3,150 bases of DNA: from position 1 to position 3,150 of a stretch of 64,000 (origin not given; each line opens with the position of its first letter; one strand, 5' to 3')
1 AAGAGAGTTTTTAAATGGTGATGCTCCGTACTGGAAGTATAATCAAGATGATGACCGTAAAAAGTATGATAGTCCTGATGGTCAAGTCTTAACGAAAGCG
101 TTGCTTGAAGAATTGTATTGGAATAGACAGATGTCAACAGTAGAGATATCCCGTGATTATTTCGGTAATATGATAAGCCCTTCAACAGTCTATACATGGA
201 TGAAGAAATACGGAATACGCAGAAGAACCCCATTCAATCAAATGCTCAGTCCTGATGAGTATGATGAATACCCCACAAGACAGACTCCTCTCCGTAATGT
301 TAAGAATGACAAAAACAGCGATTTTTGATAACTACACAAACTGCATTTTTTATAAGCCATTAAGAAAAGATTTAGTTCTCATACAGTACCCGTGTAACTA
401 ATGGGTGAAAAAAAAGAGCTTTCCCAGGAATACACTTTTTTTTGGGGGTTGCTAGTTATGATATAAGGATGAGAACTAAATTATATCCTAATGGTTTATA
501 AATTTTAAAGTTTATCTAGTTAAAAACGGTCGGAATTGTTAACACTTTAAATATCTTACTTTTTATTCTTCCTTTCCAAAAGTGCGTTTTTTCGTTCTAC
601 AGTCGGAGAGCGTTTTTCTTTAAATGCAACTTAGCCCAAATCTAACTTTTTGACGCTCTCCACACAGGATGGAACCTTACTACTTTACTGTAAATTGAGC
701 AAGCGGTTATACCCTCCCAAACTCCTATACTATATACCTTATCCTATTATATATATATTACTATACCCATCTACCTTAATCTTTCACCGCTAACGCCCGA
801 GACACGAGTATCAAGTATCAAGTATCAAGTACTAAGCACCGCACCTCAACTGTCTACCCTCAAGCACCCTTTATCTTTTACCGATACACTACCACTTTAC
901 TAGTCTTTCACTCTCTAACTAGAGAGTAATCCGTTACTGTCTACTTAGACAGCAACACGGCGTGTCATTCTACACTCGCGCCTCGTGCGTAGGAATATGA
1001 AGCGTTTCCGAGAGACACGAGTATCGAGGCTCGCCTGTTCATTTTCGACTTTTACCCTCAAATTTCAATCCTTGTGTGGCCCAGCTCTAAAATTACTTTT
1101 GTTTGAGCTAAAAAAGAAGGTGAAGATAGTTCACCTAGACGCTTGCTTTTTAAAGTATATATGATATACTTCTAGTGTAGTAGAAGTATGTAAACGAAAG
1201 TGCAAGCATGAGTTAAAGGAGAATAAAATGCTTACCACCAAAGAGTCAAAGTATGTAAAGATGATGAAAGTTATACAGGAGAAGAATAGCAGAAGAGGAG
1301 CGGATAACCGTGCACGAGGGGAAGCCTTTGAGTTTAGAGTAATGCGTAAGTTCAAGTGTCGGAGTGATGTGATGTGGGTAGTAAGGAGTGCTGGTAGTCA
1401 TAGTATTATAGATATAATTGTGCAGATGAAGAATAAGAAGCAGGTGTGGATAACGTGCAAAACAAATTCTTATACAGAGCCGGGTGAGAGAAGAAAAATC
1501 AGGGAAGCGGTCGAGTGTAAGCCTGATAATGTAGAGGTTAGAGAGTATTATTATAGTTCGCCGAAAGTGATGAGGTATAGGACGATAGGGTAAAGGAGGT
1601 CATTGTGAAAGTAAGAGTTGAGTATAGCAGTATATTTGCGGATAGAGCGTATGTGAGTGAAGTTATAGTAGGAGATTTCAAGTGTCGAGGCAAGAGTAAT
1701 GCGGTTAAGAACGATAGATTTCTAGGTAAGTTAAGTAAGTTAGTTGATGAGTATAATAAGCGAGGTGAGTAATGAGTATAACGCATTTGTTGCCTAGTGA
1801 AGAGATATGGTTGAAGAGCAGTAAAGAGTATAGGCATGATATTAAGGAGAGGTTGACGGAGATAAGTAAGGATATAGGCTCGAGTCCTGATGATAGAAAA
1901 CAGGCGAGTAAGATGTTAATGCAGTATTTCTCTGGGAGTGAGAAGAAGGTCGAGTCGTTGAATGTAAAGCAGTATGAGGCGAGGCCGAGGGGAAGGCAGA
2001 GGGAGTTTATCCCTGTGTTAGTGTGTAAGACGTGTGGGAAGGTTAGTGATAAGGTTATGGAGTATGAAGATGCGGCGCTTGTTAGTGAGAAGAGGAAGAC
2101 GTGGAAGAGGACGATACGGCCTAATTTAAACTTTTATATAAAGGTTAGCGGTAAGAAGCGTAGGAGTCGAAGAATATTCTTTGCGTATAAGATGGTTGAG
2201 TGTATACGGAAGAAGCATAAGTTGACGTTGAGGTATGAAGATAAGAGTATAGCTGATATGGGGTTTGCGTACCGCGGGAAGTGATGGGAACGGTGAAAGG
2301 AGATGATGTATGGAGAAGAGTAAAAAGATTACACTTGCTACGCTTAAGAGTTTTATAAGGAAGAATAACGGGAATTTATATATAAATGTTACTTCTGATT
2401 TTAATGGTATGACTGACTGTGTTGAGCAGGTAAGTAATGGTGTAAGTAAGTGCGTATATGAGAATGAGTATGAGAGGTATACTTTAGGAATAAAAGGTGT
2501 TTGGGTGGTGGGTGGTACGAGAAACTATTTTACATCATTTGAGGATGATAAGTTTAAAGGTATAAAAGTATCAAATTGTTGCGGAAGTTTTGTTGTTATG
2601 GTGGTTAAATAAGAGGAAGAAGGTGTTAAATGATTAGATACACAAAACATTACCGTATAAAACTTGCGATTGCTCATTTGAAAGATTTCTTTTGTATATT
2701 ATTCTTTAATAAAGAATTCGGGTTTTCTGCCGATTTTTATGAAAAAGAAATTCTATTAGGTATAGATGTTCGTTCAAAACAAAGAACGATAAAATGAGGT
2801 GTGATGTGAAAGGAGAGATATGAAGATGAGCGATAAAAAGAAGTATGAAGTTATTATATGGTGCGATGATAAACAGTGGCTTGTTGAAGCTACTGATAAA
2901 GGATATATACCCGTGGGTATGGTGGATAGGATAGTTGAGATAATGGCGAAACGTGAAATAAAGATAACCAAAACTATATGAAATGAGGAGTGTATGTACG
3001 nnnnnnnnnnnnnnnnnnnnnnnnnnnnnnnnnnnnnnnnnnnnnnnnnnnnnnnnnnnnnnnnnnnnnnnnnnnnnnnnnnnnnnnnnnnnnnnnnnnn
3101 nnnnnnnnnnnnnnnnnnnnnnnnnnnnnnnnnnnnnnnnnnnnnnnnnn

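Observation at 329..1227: Approximately 900-bp non-coding, pyrimidine-skewed, repeat-rich region at the left end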

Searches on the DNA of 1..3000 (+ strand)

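Call 4: search_dna_similar(query=window:1-3000:+, collection=phages, mode=near, max_rows=30)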
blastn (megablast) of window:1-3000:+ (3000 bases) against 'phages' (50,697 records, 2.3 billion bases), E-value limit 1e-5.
No match.
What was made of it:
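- Tried and rejected: megablast of window 1-3000 against 50,697 phage records gave no match (call 4).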

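Call 5: search_rna_families(source=window, start=1, end=3000, threshold=evalue, max_evalue=10, show_alignments=3)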
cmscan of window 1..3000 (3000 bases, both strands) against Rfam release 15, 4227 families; matches with E-value up to 10: 1.
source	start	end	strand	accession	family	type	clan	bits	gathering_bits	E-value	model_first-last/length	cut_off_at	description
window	1104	1230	+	RF01054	preQ1-II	Cis-reg; riboswitch;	-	22.5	47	1.4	1-99/99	no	PreQ1-II (pre queuosine) riboswitch aptamer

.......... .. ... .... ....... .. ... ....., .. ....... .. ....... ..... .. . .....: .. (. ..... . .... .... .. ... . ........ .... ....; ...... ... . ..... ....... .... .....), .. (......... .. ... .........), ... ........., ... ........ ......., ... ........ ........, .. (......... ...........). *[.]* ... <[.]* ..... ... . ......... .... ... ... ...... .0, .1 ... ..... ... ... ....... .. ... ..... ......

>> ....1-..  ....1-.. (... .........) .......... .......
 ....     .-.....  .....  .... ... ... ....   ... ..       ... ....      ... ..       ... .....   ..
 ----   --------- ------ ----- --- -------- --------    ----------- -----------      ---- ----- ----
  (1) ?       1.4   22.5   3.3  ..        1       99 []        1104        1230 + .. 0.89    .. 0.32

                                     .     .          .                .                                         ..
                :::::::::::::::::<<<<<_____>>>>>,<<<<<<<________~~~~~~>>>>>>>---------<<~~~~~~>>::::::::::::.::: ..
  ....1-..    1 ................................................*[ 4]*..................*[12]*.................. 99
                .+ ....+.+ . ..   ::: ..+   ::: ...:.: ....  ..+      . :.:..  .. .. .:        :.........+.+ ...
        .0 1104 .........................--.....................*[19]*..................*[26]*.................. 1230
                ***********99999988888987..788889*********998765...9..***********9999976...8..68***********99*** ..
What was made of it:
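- On Group I/II intron housing a homing endonuclease: The Rfam E-value scan of window 1-3000 gave only preQ1-II at E 1.4 (call 5).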

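Call 13: search_dna_similar(query=window:329-1300:+, collection=phages, mode=distant, max_rows=20, max_evalue=0.01)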
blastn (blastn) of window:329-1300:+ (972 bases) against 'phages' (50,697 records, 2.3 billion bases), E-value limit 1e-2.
Records with a match: 9; places in all: 9; records where one place covers at least 80% of the query: 0.
Best place of each record, by identity: 95-99% 9.
By first word of the organism name: Staphylococcus 8; Silviavirus 1.
By host as written in the record: Staphylococcus aureus (phage propagation strain 47) 4; - 4; Staphylococcus carnosus TM300 1.
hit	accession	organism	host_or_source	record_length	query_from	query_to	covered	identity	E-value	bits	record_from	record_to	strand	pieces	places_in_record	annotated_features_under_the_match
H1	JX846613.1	Staphylococcus phage vB_SauM_Romulus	Staphylococcus aureus (phage ...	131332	479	508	3%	96.7%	2e-3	51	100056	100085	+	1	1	none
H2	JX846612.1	Staphylococcus phage vB_SauM_Remus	Staphylococcus aureus (phage ...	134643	479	508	3%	96.7%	2e-3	51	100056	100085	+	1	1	none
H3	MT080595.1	Staphylococcus phage vB_SauM_EW41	Staphylococcus carnosus TM300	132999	479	508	3%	96.7%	2e-3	51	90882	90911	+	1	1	record has no annotation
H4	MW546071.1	Staphylococcus phage PM56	-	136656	479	508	3%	96.7%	2e-3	51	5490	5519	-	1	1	none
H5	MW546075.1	Staphylococcus phage PM93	-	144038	479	508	3%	96.7%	2e-3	51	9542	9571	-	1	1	none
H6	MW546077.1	Staphylococcus phage Romulus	-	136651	479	508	3%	96.7%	2e-3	51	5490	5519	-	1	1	none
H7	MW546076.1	Silviavirus remus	-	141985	479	508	3%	96.7%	2e-3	51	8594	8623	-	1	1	none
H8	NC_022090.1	Staphylococcus phage vB_SauM_Remus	Staphylococcus aureus (phage ...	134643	479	508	3%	96.7%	2e-3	51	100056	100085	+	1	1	none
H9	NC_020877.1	Staphylococcus phage vB_SauM_Romulus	Staphylococcus aureus (phage ...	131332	479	508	3%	96.7%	2e-3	51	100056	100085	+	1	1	none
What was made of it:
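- Tried and rejected: blastn of 329-1300 gave only 30-nt chance hits to Staphylococcus phages (call 13).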

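Call 65: search_rna_families(sources=[L001, L011, L013], threshold=evalue, max_evalue=1, show_alignments=3)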
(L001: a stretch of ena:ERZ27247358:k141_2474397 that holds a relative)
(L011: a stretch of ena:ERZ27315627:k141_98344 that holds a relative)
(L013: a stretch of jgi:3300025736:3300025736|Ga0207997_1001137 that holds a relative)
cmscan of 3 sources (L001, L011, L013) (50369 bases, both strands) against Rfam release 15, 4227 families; matches with E-value up to 1: 7.
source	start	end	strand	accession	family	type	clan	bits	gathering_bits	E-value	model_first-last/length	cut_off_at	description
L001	664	737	-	RF00005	tRNA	Gene; tRNA;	CL00001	65.2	29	5.3e-12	1-71/71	no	tRNA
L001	582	656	-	RF00005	tRNA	Gene; tRNA;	CL00001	59.3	29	2.1e-10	1-71/71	no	tRNA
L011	916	978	-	RF00236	ctRNA_pGA1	Gene; antisense;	-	31.3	45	0.022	1-79/79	no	ctRNA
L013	415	477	-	RF00236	ctRNA_pGA1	Gene; antisense;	-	31.3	45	0.022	1-79/79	no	ctRNA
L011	8754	8860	+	RF00357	snoR44_J54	Gene; snRNA; snoRNA; CD-box;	CL00069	26.9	48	0.66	1-97/97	no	Small nucleolar RNA R44/J54/Z268 family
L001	5527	5596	+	RF03640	mir-3747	Gene; miRNA;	-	25.1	63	0.89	1-67/67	no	mir-3747 microRNA precursor family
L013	11887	11959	-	RF01613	ceN109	Gene; snRNA; snoRNA; CD-box;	-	22.9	52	0.81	1-67/67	no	Nematode snoRNA ceN109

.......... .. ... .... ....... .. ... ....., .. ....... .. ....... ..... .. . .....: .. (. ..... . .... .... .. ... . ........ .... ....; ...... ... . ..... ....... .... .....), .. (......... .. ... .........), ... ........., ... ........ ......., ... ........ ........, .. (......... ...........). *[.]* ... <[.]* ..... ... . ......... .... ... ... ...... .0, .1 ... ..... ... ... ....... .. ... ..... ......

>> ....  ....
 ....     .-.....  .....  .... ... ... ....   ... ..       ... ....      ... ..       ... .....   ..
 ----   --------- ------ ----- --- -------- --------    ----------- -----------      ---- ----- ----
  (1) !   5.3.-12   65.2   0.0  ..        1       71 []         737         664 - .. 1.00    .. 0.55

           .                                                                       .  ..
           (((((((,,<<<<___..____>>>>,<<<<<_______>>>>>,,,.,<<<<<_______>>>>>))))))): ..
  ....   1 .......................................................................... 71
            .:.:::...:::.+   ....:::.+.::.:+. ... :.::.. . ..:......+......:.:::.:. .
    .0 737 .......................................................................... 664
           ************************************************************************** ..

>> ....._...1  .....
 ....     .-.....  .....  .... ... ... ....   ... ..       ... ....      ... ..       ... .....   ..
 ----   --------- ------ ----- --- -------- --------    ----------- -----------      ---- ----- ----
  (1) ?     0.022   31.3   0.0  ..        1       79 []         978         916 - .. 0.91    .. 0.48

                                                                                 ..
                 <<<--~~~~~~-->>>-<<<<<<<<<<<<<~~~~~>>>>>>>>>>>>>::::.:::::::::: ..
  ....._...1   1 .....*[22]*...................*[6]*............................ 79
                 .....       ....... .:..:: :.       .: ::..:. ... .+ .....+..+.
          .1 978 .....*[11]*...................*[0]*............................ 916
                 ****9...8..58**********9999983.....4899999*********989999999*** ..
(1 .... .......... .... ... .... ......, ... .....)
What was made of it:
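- On Group I/II intron housing a homing endonuclease: Nothing was found in the zone of L001, L011 or L013 (call 65).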
